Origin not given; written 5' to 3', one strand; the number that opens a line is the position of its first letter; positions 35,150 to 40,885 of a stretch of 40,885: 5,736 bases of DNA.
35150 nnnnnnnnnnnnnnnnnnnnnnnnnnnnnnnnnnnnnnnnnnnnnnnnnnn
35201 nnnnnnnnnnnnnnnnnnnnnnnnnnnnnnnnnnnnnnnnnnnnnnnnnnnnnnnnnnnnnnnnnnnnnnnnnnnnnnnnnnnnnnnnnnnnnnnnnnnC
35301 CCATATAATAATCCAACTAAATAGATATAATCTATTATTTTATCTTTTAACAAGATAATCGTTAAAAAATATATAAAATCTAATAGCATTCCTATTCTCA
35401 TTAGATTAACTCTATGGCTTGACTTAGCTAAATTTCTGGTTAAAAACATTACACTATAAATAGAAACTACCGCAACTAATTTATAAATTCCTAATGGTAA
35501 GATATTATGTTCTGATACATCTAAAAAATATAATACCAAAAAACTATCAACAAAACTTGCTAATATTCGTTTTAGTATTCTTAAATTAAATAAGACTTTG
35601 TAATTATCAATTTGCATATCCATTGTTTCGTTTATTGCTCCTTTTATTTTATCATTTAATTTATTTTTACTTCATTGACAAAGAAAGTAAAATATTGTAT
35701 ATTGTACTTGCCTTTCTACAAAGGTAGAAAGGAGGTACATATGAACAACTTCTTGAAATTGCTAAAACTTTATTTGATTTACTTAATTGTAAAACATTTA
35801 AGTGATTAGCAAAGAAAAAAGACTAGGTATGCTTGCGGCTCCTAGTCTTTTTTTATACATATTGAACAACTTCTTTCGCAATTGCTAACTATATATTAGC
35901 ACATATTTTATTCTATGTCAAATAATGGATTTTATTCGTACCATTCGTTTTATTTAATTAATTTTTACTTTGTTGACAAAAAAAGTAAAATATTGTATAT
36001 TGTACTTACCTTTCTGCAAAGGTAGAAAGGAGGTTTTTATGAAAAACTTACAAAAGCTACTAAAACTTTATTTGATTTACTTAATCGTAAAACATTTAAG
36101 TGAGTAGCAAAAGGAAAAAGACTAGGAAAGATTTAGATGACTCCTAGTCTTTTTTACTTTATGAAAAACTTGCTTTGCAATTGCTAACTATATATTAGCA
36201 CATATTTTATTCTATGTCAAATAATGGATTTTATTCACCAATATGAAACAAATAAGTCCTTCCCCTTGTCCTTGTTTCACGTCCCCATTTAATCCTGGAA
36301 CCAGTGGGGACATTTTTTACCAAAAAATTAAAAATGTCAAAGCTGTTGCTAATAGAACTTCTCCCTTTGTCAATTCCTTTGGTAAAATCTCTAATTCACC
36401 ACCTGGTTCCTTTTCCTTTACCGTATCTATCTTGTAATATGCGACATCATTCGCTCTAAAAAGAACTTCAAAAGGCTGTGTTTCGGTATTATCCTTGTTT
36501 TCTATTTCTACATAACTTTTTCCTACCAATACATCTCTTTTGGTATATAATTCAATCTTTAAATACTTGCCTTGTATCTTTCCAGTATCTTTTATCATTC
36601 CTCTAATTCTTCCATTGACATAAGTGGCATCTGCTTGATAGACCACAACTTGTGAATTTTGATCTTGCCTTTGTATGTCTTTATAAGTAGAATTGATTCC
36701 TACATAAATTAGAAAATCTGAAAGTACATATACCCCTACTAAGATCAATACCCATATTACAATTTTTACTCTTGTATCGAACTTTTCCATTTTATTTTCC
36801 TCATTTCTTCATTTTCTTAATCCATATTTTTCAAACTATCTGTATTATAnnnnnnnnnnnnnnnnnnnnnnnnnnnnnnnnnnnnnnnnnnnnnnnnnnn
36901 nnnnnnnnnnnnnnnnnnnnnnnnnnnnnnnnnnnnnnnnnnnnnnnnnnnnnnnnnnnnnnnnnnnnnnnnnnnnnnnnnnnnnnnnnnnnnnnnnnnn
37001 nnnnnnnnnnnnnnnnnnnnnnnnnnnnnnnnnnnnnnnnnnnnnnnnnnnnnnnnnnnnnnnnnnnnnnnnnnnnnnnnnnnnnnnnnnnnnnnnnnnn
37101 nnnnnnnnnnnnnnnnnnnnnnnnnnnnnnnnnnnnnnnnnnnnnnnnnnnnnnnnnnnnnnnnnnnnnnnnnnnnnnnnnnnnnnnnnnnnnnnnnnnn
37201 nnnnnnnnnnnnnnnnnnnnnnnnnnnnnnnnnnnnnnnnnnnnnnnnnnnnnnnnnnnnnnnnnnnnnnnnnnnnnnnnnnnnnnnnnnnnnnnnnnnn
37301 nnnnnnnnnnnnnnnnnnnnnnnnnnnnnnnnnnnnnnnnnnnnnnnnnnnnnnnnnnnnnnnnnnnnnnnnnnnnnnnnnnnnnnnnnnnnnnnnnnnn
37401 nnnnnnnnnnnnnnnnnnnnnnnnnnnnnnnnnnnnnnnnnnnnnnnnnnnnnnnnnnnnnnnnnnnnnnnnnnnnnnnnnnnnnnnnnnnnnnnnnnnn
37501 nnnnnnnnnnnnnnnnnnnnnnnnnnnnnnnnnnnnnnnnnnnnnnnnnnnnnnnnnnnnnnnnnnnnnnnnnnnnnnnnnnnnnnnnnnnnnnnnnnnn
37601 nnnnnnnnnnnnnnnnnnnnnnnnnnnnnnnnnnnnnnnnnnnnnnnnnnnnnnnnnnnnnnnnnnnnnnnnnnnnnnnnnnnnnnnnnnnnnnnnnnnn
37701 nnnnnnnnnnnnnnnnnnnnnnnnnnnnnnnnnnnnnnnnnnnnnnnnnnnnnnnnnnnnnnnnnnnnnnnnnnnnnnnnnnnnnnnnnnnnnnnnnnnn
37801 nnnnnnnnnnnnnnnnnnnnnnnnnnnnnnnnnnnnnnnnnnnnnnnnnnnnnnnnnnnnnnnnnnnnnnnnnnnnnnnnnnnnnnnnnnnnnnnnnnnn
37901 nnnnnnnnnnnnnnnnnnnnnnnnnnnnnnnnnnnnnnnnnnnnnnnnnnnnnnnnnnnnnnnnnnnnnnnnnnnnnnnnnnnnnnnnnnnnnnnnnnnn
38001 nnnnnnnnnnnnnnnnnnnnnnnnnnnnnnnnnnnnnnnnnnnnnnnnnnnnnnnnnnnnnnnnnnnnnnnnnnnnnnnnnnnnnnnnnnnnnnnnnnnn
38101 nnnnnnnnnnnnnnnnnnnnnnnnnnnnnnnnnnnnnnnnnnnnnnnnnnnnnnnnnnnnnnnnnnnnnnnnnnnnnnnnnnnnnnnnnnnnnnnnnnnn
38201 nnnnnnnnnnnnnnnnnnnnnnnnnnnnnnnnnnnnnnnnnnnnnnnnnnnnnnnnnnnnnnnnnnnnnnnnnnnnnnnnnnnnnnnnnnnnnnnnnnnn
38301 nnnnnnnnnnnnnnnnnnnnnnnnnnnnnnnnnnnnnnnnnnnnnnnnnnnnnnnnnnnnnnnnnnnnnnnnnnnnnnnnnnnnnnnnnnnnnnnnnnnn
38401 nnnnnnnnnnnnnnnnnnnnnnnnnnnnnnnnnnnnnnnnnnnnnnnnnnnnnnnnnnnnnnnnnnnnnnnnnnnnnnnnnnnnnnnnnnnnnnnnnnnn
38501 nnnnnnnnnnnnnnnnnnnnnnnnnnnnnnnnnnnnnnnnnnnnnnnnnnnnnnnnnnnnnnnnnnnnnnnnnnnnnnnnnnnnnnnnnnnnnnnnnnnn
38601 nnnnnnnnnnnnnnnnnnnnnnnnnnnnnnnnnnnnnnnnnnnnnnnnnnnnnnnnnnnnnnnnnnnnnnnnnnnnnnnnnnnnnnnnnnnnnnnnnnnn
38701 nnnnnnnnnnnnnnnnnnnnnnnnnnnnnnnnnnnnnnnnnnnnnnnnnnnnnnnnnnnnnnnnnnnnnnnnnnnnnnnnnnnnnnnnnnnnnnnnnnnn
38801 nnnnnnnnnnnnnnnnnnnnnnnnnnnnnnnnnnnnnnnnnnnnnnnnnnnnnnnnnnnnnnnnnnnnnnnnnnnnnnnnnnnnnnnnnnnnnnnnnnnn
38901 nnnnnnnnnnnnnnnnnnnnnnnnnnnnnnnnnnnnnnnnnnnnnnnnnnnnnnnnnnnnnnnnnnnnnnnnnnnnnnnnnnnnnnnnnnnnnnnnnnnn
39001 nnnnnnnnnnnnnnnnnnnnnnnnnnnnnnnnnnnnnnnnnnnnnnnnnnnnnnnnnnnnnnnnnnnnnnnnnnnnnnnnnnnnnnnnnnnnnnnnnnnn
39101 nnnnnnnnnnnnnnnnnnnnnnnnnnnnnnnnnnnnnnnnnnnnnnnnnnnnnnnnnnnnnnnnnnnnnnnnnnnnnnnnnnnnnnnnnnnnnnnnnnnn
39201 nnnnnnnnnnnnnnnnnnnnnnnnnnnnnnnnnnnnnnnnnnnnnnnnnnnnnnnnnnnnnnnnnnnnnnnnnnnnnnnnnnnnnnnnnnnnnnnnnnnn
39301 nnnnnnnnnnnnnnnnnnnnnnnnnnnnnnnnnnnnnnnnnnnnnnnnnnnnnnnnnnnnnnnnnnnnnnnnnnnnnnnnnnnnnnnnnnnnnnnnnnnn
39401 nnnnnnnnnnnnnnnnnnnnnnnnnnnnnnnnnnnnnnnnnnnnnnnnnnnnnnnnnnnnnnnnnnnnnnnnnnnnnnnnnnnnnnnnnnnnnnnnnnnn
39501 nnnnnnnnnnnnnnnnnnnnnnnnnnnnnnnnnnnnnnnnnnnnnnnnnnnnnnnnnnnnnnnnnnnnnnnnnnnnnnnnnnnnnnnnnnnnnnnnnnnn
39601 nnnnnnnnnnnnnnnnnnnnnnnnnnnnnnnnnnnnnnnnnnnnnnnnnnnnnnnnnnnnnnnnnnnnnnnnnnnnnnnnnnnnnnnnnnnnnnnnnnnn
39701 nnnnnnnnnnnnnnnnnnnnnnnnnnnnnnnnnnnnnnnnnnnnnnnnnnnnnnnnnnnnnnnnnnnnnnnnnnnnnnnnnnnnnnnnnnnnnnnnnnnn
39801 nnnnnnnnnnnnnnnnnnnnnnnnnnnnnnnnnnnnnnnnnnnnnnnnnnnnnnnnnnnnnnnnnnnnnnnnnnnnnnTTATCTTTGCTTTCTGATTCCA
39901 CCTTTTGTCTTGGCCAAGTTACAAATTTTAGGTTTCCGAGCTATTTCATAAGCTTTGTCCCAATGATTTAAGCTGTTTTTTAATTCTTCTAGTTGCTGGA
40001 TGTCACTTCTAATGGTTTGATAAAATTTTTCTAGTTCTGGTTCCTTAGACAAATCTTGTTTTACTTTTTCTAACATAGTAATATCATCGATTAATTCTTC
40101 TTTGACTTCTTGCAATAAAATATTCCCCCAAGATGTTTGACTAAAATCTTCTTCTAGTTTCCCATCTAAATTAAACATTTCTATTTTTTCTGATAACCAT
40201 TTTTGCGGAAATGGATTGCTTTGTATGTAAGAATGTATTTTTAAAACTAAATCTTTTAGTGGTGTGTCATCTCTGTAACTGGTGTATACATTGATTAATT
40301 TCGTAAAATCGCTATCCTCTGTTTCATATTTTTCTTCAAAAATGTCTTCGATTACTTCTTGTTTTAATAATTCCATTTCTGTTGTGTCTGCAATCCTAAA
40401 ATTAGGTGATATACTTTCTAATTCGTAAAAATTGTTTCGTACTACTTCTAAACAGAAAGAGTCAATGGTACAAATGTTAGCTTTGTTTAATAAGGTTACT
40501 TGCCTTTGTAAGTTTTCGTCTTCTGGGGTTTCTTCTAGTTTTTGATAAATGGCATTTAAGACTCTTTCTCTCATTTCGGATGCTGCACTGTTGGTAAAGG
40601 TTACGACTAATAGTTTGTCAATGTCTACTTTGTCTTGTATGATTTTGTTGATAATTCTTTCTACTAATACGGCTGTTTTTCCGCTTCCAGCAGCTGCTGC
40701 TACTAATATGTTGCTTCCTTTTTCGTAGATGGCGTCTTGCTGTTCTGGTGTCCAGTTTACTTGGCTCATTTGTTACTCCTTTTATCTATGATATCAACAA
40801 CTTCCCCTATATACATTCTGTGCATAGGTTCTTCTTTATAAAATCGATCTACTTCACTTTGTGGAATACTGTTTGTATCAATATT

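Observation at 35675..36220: Tandem pair of par/Fst-architecture type I toxin-antitoxin modules encoding unusually short (22-aa) peptides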

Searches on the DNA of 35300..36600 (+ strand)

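Call 5: search_rna_families(source=window, start=35300, end=36600, threshold=evalue, max_evalue=10, show_alignments=3)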
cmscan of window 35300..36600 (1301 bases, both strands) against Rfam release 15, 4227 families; matches with E-value up to 10: 9.
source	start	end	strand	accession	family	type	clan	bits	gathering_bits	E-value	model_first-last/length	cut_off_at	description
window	36110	36162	+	RF03751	mir-7445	Gene; miRNA;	-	24.8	79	0.12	1-60/60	no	mir-7445 microRNA precursor family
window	35718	35775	+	RF01726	SAM-II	Cis-reg; riboswitch;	-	21.6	44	0.27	1-60/60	no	SAM-II riboswitch aptamer (SAM-II long loop)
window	35811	35925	-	RF04182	GibS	Gene; sRNA;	-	21.4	115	3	1-142/142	no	GibS sRNA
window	36300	36407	-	RF03598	MIR6024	Gene; miRNA;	-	20.4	72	0.39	1-99/99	no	MIR6024 microRNA precursor family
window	35842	35891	-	RF02971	emrB-Lactobacillus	Gene; sRNA;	-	20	60.8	4.3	1-66/66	no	emrB-Lactobacillus RNA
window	35714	35795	+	RF01457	rli22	Gene; sRNA;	CL00114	19.3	80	3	1-111/111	no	Listeria sRNA rli22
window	35962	36028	-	RF00433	Hsp90_CRE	Cis-reg; thermoregulator;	-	16.5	50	6.1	67-136/152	no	Hsp90 cis-regulatory element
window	36387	36433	+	RF03056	RAGATH-35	Gene; sRNA;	-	16.4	38.9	6.3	1-87/87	no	RAGATH-35 RNA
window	35663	35730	-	RF04280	mir-890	Gene; miRNA;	CL00136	14.9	56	7.9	1-74/74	no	mir-890 microRNA precursor family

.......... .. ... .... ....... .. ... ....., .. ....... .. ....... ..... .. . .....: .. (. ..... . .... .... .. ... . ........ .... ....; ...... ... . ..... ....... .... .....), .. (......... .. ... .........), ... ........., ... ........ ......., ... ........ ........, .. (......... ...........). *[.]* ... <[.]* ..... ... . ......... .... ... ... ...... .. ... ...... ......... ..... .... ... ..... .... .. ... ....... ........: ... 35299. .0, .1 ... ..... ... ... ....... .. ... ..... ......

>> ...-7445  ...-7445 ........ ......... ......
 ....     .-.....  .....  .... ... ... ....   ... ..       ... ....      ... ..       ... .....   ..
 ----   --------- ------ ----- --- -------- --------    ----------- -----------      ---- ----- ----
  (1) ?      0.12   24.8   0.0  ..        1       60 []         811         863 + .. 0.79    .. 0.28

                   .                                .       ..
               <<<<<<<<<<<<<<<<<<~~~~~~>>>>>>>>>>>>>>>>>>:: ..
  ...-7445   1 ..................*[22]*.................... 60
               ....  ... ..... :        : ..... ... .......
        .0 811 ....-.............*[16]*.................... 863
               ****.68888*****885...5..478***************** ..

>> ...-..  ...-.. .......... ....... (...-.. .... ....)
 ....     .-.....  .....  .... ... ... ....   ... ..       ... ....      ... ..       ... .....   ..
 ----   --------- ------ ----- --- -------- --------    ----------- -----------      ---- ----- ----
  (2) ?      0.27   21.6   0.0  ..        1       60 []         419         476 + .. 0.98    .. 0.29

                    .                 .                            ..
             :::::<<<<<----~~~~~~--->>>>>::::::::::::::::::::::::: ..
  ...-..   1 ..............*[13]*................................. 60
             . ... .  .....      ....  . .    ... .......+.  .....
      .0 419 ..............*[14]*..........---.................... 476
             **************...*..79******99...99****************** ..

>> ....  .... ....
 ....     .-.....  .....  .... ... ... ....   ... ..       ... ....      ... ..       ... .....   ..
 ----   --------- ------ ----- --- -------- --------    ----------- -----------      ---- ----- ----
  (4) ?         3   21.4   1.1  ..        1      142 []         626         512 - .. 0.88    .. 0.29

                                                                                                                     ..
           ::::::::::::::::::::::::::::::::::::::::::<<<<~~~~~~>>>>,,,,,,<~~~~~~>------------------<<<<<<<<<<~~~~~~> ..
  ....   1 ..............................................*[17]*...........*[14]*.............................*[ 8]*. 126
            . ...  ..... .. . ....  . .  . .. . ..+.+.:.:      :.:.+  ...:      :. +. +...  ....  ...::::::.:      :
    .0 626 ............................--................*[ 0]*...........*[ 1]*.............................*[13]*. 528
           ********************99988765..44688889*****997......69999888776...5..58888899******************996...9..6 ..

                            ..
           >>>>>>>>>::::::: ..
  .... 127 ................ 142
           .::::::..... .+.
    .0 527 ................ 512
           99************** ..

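Call 14: search_dna_similar(query=window:35654-35950:+, collection=plasmids, mode=distant, max_evalue=0.01)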
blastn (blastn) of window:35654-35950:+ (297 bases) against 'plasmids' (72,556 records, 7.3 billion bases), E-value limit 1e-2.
Records with a match: 1; places in all: 1; records where one place covers at least 80% of the query: 0.
Best place of each record, by identity: 80-90% 1.
By first word of the organism name: Bacillus 1.
By predicted mobility (MOB-suite, as given by PLSDB): non-mobilizable 1.
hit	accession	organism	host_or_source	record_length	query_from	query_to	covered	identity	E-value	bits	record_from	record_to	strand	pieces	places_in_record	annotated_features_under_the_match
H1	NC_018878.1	Bacillus thuringiensis Bt407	-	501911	1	51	17%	84.6%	5e-4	52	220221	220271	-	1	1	none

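Call 51: search_dna_similar(query=window:35654-35950:+, collection=phages, mode=distant, max_evalue=0.01)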
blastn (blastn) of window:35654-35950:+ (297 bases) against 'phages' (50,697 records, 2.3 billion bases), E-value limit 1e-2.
No match.

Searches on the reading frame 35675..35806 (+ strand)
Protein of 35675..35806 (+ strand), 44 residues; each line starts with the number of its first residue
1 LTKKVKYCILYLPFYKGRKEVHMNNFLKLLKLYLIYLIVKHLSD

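Call 15: find_homologous_proteins(query=window:35675-35806:+, max_evalue=10)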
Query seq(44 aa): no candidate shares three 5-residue words with the query. No homologue found.

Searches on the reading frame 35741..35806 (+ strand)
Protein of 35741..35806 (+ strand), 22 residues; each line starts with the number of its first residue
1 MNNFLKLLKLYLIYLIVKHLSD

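Call 28: search_protein_families(library=pfam, alignment_id=A2, max_evalue=10)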
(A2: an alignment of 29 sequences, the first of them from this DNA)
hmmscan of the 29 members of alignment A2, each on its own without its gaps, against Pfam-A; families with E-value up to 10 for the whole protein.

A. member 1, seq(22 aa): 0 families

B. families by the number of members that match (of 29 scanned): 1 family
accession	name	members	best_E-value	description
PF08046.16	IlvGEDA_leader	1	0.11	IlvGEDA operon leader peptide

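Call 29: search_protein_families(library=ncbifam, alignment_id=A2, max_evalue=10)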
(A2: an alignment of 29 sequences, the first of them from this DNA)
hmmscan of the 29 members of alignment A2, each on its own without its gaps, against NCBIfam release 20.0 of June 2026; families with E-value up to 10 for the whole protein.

A. member 1, seq(22 aa): 0 families

B. families by the number of members that match (of 29 scanned): 0 families

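Call 30: search_solved_structures(query=A2, max_evalue=10)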
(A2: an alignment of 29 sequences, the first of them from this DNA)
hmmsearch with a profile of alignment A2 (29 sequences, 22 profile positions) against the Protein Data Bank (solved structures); distinct sequences matched with E-value up to 10: 0.

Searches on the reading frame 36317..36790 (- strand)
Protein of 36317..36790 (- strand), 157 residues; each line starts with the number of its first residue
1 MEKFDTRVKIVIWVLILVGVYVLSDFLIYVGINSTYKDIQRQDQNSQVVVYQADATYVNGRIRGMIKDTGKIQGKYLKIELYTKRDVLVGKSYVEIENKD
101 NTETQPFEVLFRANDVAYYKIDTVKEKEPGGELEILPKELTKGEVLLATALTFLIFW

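Call 10: search_protein_families(library=pfam, proteins=[window:36317-36790:-])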
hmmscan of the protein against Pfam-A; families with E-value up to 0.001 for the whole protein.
window:36317-36790:- (157 aa): 0 families

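Call 11: find_encoding_contigs(protein=window:36317-36790:-, flank=6000, max_places=10)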
Protein window:36317-36790:- (157 aa): 5 contigs read that carry it; 5 places shown.
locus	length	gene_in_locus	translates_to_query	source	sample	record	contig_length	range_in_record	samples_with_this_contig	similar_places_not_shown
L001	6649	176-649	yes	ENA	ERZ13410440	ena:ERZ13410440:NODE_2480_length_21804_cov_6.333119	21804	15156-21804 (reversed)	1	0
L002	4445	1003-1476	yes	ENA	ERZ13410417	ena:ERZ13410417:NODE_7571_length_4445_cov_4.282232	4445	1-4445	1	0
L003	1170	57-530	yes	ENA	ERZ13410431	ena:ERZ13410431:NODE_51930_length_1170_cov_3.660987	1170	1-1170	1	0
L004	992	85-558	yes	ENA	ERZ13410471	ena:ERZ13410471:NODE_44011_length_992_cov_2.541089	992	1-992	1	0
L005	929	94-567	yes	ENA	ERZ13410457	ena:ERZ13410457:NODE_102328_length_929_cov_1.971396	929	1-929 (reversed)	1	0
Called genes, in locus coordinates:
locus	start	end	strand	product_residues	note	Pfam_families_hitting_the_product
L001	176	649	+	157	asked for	-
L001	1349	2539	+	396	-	PF07690:MFS_1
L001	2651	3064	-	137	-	-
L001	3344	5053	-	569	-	PF05833:NFACT_N, PF05670:NFACT-R_1, PF18297:NFACT-R_2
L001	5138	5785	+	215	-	-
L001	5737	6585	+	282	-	PF01925:TauE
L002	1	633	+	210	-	?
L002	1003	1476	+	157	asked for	-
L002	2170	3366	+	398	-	PF07690:MFS_1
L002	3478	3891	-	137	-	-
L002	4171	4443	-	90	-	?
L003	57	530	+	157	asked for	-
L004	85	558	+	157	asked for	-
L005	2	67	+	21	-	?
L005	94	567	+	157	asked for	-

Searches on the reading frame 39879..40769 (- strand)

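Call 10: search_protein_families(library=pfam, proteins=[window:39879-40769:-])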
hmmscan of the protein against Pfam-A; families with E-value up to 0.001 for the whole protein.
window:39879-40769:- (296 aa): 4 families
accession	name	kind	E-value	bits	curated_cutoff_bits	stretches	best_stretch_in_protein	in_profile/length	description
PF00580.27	UvrD-helicase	-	5.1e-35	121.9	23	1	6-252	1-175/271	UvrD/REP helicase N-terminal domain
PF13245.12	AAA_19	-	1.5e-08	35.3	25.1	1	10-73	1-64/134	AAA domain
PF00270.35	DEAD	-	9.7e-06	25.8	26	1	7-99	1-97/167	DEAD/DEAH box helicase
PF04851.21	ResIII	-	0.00048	20.5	22.5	1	12-83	17-84/164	Type III restriction enzyme, res subunit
